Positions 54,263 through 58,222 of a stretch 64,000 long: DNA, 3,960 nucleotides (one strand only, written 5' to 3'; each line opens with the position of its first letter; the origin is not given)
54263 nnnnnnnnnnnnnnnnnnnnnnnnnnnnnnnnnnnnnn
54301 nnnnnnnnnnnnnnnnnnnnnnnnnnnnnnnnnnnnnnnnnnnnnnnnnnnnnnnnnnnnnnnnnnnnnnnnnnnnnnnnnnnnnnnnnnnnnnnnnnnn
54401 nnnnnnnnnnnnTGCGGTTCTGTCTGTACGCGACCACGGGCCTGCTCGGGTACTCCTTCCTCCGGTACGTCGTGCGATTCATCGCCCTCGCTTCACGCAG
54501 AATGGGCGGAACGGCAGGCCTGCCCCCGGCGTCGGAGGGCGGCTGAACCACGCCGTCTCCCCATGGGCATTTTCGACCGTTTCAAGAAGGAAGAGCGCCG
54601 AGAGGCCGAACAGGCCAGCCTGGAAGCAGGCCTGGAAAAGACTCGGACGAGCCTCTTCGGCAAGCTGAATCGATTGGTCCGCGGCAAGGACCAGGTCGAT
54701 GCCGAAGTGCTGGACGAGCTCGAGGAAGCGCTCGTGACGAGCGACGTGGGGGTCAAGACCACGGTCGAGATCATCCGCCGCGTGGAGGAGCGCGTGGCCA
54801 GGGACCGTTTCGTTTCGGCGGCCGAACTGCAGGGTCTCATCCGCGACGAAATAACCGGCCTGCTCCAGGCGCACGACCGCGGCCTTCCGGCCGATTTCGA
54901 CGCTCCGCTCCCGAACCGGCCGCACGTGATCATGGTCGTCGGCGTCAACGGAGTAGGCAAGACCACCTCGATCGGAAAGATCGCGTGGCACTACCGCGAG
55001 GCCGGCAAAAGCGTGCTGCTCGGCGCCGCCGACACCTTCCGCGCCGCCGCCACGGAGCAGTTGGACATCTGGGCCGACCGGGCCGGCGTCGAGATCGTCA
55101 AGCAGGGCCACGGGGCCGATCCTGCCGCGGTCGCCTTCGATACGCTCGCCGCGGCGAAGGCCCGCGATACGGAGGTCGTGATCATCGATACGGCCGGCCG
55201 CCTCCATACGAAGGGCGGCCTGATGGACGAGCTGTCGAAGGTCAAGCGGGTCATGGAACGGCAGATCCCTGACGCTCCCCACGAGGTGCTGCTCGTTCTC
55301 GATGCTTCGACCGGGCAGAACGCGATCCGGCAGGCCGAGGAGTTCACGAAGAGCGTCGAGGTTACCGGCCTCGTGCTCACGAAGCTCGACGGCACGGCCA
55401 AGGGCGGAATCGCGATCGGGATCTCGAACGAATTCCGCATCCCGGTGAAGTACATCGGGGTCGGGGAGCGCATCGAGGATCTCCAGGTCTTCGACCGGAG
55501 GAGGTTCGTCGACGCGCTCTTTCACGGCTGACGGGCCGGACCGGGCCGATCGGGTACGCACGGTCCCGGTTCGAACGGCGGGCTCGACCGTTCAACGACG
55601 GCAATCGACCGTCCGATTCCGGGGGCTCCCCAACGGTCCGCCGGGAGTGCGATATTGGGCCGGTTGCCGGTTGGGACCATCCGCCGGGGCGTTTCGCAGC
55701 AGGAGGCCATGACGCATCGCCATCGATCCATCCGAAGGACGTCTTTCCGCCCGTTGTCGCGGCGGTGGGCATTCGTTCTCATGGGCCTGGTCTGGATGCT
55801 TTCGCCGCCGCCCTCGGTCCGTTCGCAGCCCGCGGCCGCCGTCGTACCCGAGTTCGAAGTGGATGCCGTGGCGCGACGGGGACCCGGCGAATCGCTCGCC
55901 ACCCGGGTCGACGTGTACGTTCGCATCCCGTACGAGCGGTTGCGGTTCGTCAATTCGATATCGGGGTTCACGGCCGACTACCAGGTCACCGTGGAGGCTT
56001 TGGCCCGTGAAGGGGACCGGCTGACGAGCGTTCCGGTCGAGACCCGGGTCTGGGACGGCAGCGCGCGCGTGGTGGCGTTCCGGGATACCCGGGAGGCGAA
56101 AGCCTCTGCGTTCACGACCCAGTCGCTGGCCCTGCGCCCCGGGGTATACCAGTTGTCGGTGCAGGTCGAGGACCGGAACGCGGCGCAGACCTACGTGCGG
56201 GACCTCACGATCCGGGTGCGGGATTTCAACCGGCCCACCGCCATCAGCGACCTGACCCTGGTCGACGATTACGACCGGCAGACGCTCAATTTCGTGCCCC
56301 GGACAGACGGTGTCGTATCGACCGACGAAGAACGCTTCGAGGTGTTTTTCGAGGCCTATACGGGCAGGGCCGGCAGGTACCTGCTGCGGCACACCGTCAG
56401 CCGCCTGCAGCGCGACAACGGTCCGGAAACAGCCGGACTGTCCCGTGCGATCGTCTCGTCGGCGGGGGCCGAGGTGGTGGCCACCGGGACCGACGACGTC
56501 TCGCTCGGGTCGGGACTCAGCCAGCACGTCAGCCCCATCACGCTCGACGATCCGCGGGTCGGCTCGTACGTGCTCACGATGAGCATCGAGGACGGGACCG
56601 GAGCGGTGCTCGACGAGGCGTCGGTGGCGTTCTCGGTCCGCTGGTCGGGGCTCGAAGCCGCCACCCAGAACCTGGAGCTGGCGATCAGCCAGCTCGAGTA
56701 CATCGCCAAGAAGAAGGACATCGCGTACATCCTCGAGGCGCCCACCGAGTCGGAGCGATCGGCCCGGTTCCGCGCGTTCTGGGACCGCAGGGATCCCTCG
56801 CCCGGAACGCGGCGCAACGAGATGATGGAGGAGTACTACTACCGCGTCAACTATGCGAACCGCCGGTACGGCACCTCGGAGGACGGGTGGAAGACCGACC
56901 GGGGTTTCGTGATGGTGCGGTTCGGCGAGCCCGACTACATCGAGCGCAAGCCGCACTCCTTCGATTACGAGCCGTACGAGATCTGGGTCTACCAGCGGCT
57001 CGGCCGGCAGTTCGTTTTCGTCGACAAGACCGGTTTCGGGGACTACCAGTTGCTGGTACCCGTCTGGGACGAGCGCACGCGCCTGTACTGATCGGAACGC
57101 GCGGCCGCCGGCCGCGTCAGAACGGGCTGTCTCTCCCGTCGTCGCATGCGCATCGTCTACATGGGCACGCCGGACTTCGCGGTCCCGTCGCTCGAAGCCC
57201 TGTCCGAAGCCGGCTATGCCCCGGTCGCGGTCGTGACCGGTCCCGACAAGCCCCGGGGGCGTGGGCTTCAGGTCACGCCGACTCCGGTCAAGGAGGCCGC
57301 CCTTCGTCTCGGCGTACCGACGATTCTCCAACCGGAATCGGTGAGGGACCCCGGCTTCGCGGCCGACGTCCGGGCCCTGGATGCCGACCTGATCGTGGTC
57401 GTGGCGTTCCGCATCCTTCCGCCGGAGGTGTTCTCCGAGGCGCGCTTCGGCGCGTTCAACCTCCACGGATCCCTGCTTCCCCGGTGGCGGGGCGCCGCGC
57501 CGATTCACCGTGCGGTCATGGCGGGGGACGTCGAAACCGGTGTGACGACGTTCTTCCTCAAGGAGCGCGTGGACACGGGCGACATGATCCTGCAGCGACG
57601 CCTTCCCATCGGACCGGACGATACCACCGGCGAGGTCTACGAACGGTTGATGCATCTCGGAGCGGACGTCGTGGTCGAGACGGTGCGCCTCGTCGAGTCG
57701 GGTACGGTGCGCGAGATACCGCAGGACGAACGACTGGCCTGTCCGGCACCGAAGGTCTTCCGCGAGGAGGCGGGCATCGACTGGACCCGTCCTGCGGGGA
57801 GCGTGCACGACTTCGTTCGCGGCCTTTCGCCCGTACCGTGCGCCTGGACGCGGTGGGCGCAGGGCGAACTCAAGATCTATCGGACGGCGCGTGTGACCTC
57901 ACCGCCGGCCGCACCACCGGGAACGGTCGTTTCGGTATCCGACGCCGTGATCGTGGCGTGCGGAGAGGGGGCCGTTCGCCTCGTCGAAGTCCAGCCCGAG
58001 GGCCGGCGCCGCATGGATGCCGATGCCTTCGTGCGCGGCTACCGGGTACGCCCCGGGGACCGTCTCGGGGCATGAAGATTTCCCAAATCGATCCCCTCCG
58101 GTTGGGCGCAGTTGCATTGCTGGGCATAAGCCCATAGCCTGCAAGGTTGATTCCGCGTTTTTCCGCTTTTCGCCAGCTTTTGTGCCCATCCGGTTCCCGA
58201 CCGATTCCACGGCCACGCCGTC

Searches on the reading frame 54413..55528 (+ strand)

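Call 73: search_protein_families(library=pfam, proteins=[window:54413-55528:+], max_evalue=0.00001)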
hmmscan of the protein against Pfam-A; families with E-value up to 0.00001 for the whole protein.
window:54413-55528:+ (372 aa): 4 families
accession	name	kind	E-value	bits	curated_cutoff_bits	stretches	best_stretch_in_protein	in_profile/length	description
PF00448.28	SRP54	-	3.7e-76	255.6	22.7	1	170-370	1-195/196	SRP54-type protein, GTPase domain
PF02881.24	SRP54_N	-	2.1e-14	53.9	22.4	1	81-147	1-75/75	SRP54-type protein, helical bundle domain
PF13604.12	AAA_30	-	5.4e-07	30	27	1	171-267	19-103/191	AAA domain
PF13191.12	AAA_16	-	7.8e-06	26.9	32.6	0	162-297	16-139/167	AAA ATPase domain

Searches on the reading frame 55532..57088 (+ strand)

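Call 73: search_protein_families(library=pfam, proteins=[window:55532-57088:+], max_evalue=0.00001)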
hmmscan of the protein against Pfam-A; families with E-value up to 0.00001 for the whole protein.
window:55532-57088:+ (519 aa): 1 family
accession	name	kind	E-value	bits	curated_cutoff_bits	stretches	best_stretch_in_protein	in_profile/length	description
PF20094.4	GWxTD_dom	-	3.1e-15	56.8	26.9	1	383-490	32-129/172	GWxTD domain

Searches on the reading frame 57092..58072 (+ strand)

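Call 73: search_protein_families(library=pfam, proteins=[window:57092-58072:+], max_evalue=0.00001)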
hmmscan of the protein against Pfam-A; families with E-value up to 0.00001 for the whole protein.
window:57092-58072:+ (327 aa): 2 families
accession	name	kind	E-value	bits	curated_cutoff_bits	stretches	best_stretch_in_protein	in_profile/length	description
PF00551.24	Formyl_trans_N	-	6.7e-40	137.2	26.1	1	19-197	1-180/181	Formyl transferase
PF02911.23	Formyl_trans_C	-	9.3e-25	87.2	21.1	1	223-318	3-100/100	Formyl transferase, C-terminal domain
